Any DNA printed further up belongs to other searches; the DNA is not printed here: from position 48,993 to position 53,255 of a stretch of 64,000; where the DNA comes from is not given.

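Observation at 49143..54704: Gene cluster: 1320-aa Ala-rich tandem-repeat cytoplasmic protein, coupled HEAT-like protein, then a pseudo-receiver and a receiver paralog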

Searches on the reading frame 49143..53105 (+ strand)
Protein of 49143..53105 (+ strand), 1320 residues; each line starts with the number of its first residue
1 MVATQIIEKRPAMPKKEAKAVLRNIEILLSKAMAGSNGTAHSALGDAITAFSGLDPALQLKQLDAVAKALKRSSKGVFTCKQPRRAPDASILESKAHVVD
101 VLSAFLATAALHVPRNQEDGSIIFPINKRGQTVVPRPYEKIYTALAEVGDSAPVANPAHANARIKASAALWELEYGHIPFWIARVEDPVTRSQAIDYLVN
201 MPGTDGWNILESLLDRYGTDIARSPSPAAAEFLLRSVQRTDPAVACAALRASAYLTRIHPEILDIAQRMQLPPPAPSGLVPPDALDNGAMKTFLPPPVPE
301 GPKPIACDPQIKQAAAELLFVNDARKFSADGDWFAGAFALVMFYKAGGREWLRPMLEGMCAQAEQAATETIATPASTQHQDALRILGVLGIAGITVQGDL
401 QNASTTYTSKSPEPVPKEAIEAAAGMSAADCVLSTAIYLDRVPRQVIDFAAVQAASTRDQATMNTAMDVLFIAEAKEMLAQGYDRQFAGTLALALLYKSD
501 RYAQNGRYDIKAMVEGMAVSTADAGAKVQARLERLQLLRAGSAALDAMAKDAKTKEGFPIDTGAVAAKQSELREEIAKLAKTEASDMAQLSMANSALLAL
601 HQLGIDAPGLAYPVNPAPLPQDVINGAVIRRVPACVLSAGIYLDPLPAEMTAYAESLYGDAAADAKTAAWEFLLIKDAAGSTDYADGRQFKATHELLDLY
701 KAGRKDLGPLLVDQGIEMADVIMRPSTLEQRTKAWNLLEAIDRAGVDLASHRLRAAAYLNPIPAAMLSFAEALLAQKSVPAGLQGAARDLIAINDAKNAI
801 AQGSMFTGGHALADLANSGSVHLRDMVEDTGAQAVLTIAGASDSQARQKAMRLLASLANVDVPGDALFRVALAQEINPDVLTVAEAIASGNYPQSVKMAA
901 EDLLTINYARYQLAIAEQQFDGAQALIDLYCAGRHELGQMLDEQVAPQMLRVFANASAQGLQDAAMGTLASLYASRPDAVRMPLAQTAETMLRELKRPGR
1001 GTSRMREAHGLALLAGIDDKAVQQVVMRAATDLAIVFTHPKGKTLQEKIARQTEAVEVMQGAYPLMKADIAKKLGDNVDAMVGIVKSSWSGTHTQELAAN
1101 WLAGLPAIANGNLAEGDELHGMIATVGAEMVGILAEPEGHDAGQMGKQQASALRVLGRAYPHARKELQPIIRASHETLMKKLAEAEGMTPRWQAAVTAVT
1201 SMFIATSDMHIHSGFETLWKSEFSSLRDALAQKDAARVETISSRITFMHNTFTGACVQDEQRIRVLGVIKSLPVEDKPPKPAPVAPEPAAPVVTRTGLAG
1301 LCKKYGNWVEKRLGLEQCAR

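Call 4: search_protein_families(library=pfam, proteins=[window:49143-53105:+], max_evalue=0.1)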
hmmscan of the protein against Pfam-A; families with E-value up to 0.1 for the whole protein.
window:49143-53105:+ (1320 aa): 0 families

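Call 5: search_protein_families(library=ncbifam, proteins=[window:49143-53105:+], max_evalue=0.1)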
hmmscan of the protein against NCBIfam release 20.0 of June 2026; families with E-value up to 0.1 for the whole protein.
window:49143-53105:+ (1320 aa): 0 families

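Call 6: find_homologous_proteins(query=window:49143-53105:+)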
Query window:49143-53105:+ (1320 aa): 1 proteins with E <= 0.001 among 8000 candidates.
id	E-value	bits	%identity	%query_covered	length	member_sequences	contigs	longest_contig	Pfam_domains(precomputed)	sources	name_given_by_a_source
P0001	1.6e-175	604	33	55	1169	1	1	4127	-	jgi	-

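Call 8: find_encoding_contigs(protein=P0001, flank=10000)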
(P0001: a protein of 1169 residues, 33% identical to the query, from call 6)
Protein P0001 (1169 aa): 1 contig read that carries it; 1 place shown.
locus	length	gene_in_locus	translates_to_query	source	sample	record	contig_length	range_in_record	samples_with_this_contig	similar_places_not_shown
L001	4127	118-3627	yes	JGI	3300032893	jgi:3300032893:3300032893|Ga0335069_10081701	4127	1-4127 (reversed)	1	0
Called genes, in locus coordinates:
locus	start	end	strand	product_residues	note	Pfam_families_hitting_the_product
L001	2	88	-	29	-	?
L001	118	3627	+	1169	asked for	-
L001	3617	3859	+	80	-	-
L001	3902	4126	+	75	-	?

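Call 12: find_related_loci(query=A1, collection=genome_contigs, flank=10000)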
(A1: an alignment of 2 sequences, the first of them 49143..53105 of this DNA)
Query A1 (1320 aa) in genome_contigs; peptide patterns used: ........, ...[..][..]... (x = any residue, [..] = any of these).
73 stretches matched a pattern, but none encodes a relative of the query by tblastn (E <= 1e-3).

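Call 45: search_protein_representatives(protein=window:49143-52742:+)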
Query: 1200 residues. Proteins with E-value up to 0.001 (for the whole library): 49; up to 1e-10: 33; up to 1e-30: 6. The best 49 are listed.
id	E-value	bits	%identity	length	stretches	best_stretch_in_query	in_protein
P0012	2.1e-205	701.3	46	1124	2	376-1196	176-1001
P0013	1.2e-192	659.0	41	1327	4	584-1199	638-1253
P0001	2.2e-176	605.2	42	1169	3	378-976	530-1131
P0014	1.4e-158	546.2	40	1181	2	379-1001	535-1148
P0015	6.9e-158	544.0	41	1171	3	615-1012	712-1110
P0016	7.6e-61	222.6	76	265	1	1059-1200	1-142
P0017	4.4e-29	117.5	34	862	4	23-263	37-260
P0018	1.4e-28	115.8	35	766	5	25-255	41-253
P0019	1.3e-24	102.7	36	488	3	39-268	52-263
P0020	4.2e-23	97.7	31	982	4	92-268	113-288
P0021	5.8e-22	93.9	32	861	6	24-263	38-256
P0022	4.7e-21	90.9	31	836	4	98-263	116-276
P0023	6.9e-21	90.3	32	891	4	20-268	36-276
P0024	5.9e-20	87.2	34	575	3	28-269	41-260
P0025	3.7e-18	81.3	35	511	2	121-273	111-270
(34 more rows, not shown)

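Call 65: search_protein_families(library=pfam, alignment_id=A5, max_evalue=0.01)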
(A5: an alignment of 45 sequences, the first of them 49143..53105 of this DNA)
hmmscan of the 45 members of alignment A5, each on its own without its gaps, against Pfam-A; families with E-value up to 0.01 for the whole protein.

A. member 1, window:49143-53105:+ (1320 aa): 0 families

B. families by the number of members that match (of 45 scanned): 2 families
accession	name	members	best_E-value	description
PF13646.12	HEAT_2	3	0.00012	HEAT repeats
PF02985.28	HEAT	1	0.0097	HEAT repeat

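Call 84: search_protein_families(library=padloc, proteins=[window:49143-53105:+], max_evalue=0.01)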
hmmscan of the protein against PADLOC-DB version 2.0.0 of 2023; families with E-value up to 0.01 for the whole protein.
window:49143-53105:+ (1320 aa): 0 families

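Call 85: search_protein_families(library=phrogs, proteins=[window:49143-53105:+], max_evalue=0.01)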
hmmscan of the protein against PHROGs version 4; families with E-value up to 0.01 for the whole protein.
window:49143-53105:+ (1320 aa): 0 families

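Call 88: predict_structure(alignment_id=A6)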
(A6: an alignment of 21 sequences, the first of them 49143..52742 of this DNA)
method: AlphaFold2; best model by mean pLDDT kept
length: 1200 residues; sequences in the alignment: 21
mean_pLDDT: 88.6   pTM: 0.63
mean pLDDT of the five models: 88.6, 86.7, 86.2, 84.2, 79.2
residues with pLDDT >= 90: 748; 70-90: 361; 50-70: 79; < 50: 12
segments of 3 or more residues with pLDDT < 50: 1-8, 289-291
pLDDT, mean of each block of 10 residues (from residue 1): 44 83 95 85 95 93 96 89 78 94 96 88 87 91 95 88 96 93 94 95 88 96 95 95 97 96 96 73 56 59 91 96 95 96 91 95 96 95 96 91 90 92 93 95 96 94 94 96 96 94 69 92 94 97 94 77 91 97 96 95 85 81 93 96 95 94 91 93 79 94 91 92 84 94 94 92 95 95 90 88 82 79 77 88 88 88 89 90 94 93 94 93 94 90 91 83 87 85 80 70 65 67 72 86 87 84 82 92 93 92 92 87 94 88 87 93 91 83 67 66
secondary structure, 60 per line:
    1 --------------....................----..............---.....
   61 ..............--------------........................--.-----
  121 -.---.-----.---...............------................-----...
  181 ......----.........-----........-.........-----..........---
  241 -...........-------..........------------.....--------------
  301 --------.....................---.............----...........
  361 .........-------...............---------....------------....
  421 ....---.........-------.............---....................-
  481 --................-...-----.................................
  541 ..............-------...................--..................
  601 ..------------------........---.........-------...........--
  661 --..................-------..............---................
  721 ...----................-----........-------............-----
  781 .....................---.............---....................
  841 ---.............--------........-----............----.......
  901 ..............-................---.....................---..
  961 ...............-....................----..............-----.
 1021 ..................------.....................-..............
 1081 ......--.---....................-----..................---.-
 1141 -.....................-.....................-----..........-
elements in order (helices of 4 or more, strands of 3 or more residues): H15-34 H39-52 H56-74 H89-112 H136-150 H157-172 H178-186 H191-199 H205-212 H214-222 H228-237 H242-252 H260-269 H282-286 H309-329 H333-345 H350-369 H377-391 H401-404 H417-424 H428-436 H444-456 H460-479 H483-498 H508-554 H562-580 H583-602 H621-628 H632-640 H648-658 H663-680 H688-701 H705-723 H728-743 H749-756 H764-775 H781-801 H805-817 H821-840 H844-856 H865-872 H878-889 H894-914 H916-931 H935-955 H959-975 H977-996 H1001-1014 H1020-1038 H1045-1065 H1067-1086 H1093-1112 H1118-1135 H1142-1162 H1164-1184 H1190-1199
